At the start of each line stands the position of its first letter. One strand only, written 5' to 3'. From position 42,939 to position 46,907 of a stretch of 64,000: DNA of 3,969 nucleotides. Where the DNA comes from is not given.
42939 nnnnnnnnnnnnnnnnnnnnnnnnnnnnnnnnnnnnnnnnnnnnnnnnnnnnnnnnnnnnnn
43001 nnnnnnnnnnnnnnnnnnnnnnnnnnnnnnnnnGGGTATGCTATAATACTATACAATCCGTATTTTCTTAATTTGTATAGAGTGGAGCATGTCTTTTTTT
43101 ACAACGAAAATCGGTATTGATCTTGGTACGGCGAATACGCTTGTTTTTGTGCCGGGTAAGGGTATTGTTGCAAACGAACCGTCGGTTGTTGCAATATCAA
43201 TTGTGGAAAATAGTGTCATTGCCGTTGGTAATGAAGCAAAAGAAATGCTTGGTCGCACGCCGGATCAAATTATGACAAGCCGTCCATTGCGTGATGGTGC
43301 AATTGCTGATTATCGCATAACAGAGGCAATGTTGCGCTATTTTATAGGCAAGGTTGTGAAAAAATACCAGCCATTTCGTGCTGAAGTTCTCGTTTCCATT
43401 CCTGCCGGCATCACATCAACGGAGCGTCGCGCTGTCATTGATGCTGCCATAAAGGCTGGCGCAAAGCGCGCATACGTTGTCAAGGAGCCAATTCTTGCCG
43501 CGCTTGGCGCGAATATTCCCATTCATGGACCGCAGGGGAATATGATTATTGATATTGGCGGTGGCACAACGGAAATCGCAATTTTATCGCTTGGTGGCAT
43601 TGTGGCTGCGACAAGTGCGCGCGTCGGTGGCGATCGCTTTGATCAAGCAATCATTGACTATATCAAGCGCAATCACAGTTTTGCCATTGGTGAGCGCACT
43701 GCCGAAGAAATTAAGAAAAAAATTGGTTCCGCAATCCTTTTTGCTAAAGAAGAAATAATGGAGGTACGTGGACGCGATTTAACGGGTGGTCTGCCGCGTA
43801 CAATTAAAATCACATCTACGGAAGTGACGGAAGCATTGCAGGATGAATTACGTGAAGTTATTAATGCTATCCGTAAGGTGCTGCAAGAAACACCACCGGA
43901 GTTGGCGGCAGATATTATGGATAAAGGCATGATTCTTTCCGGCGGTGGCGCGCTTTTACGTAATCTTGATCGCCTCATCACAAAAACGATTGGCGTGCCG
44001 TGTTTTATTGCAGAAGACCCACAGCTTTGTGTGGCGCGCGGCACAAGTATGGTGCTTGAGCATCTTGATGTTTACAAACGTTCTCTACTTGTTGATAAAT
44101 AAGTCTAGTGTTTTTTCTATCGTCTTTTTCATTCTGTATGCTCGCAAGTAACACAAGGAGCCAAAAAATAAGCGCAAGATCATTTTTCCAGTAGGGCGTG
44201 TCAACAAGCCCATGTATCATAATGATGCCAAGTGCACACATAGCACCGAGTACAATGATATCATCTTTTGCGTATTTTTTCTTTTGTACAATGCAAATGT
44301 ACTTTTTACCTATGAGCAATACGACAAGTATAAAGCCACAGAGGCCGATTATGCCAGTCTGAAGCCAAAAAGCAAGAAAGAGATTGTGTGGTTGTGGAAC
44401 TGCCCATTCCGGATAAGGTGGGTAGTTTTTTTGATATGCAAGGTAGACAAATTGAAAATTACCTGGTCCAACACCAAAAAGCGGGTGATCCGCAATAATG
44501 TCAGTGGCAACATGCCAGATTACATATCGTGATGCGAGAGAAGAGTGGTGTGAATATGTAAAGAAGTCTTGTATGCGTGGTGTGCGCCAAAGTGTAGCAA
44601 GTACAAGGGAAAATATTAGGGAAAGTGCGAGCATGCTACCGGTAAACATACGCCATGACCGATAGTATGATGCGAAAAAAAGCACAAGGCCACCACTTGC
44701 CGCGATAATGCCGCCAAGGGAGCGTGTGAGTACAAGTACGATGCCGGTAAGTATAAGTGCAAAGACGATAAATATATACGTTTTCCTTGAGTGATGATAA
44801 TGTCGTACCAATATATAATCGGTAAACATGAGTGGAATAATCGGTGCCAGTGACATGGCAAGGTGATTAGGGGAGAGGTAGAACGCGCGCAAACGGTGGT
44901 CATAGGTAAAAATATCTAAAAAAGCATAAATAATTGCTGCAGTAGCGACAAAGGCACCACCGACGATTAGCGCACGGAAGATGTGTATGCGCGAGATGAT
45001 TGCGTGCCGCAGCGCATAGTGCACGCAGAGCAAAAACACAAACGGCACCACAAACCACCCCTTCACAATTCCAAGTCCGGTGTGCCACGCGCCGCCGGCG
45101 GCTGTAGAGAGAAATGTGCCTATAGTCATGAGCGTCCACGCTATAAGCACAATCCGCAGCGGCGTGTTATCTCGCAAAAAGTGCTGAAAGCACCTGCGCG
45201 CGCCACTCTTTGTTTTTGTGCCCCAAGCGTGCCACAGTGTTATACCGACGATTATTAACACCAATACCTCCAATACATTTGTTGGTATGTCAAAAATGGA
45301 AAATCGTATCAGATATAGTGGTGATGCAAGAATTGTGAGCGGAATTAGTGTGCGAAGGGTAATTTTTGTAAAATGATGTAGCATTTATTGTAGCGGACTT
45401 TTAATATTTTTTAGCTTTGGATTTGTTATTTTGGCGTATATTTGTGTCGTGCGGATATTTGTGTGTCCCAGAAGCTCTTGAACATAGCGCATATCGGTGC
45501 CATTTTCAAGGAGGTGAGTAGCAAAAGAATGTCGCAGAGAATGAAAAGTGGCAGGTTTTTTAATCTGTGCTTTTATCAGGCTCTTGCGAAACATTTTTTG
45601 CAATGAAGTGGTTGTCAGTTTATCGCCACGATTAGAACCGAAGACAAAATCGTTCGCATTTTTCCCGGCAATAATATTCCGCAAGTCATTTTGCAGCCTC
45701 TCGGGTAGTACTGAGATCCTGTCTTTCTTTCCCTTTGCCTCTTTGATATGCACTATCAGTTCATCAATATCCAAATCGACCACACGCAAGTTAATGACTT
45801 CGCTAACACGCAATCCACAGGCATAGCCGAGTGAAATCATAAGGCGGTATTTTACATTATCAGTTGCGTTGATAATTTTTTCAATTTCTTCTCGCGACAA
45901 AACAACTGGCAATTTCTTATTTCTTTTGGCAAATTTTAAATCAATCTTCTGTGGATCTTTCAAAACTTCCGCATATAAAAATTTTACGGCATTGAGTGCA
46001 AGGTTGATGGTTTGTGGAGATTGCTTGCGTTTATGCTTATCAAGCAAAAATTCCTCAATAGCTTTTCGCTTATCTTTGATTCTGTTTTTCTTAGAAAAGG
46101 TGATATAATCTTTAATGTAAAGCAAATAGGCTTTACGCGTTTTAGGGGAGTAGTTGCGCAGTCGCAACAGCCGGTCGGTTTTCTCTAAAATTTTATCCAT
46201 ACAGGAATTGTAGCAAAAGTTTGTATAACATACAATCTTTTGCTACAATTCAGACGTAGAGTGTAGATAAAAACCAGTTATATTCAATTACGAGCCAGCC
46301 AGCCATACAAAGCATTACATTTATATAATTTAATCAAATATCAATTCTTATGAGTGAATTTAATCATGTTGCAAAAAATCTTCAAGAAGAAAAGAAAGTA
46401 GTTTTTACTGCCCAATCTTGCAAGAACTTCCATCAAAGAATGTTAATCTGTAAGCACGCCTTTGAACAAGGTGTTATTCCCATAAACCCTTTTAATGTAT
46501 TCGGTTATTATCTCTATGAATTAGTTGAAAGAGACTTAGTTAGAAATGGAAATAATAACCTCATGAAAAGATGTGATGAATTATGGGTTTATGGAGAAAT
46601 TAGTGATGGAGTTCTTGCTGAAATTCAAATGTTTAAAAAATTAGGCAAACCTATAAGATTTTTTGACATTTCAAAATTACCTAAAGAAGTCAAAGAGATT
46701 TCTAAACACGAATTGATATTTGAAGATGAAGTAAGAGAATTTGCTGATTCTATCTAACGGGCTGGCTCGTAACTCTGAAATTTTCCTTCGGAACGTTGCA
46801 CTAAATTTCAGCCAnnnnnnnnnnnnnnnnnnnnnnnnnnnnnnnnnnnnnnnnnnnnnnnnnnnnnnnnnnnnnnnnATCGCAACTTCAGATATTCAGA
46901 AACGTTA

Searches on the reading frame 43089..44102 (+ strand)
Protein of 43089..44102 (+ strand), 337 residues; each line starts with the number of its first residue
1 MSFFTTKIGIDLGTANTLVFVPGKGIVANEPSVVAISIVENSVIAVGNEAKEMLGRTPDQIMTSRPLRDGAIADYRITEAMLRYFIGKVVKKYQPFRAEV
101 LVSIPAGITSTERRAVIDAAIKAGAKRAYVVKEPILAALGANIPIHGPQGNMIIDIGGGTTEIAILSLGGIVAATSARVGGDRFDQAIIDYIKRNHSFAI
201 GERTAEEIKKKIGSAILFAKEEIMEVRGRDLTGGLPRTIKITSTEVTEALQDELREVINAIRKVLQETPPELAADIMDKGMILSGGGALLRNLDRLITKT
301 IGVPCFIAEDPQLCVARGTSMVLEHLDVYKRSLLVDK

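Call 6: search_protein_families(library=pfam, proteins=[window:43089-44102:+])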
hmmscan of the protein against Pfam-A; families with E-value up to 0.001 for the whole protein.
window:43089-44102:+ (337 aa): 7 families
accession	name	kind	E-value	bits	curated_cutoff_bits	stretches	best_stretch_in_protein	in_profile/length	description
PF06723.19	MreB_Mbl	-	2.3e-135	451.1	27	1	6-329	2-325/327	MreB/Mbl protein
PF00012.26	HSP70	-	1.8e-13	50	20.6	1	99-321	135-370/599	Hsp70 protein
PF14450.12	FtsA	-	1.4e-11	45.3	31.8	1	153-316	2-125/127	Cell division protein FtsA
PF00022.25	Actin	-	2.1e-06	27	27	1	43-207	45-207/410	Actin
PF11104.14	PilM_2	-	2.7e-05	23.7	27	0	281-310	278-307/340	Type IV pilus assembly protein PilM;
PF06277.17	EutA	-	9.7e-05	21.9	27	1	153-201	147-199/475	Ethanolamine utilisation protein EutA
PF02541.22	Ppx-GppA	-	0.00095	19.1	27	0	151-241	114-198/285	Ppx/GppA phosphatase family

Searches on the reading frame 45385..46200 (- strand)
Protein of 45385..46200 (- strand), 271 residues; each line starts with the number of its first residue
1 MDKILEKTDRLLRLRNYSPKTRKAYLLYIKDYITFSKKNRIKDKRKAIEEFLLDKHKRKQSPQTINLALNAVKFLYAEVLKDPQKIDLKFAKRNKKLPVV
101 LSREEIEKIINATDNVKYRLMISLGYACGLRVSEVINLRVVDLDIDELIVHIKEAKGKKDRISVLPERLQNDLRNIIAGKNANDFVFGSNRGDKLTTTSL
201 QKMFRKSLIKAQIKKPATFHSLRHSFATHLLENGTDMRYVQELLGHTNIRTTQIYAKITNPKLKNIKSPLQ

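Call 6: search_protein_families(library=pfam, proteins=[window:45385-46200:-])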
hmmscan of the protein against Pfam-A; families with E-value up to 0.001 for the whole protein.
window:45385-46200:- (271 aa): 3 families
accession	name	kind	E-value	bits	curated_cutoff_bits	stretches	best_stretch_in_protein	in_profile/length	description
PF00589.27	Phage_integrase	-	3.4e-42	144.6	27.1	1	100-258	2-168/172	Phage integrase family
PF13495.12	Phage_int_SAM_4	-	6.5e-16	59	27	1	5-85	2-84/85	Phage integrase, N-terminal SAM-like domain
PF02899.23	Phage_int_SAM_1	-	0.00016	22.3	22.3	1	11-78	8-78/83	Phage integrase, N-terminal SAM-like domain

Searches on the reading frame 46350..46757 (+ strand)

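Call 8: search_protein_families(library=pfam, proteins=[window:46350-46757:+])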
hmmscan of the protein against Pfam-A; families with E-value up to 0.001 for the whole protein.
window:46350-46757:+ (135 aa): 1 family
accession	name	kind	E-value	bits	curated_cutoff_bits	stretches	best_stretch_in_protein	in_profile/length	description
PF24963.1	DUF7768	-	5.1e-12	46.4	26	1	23-105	13-98/98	Domain of unknown function (DUF7768)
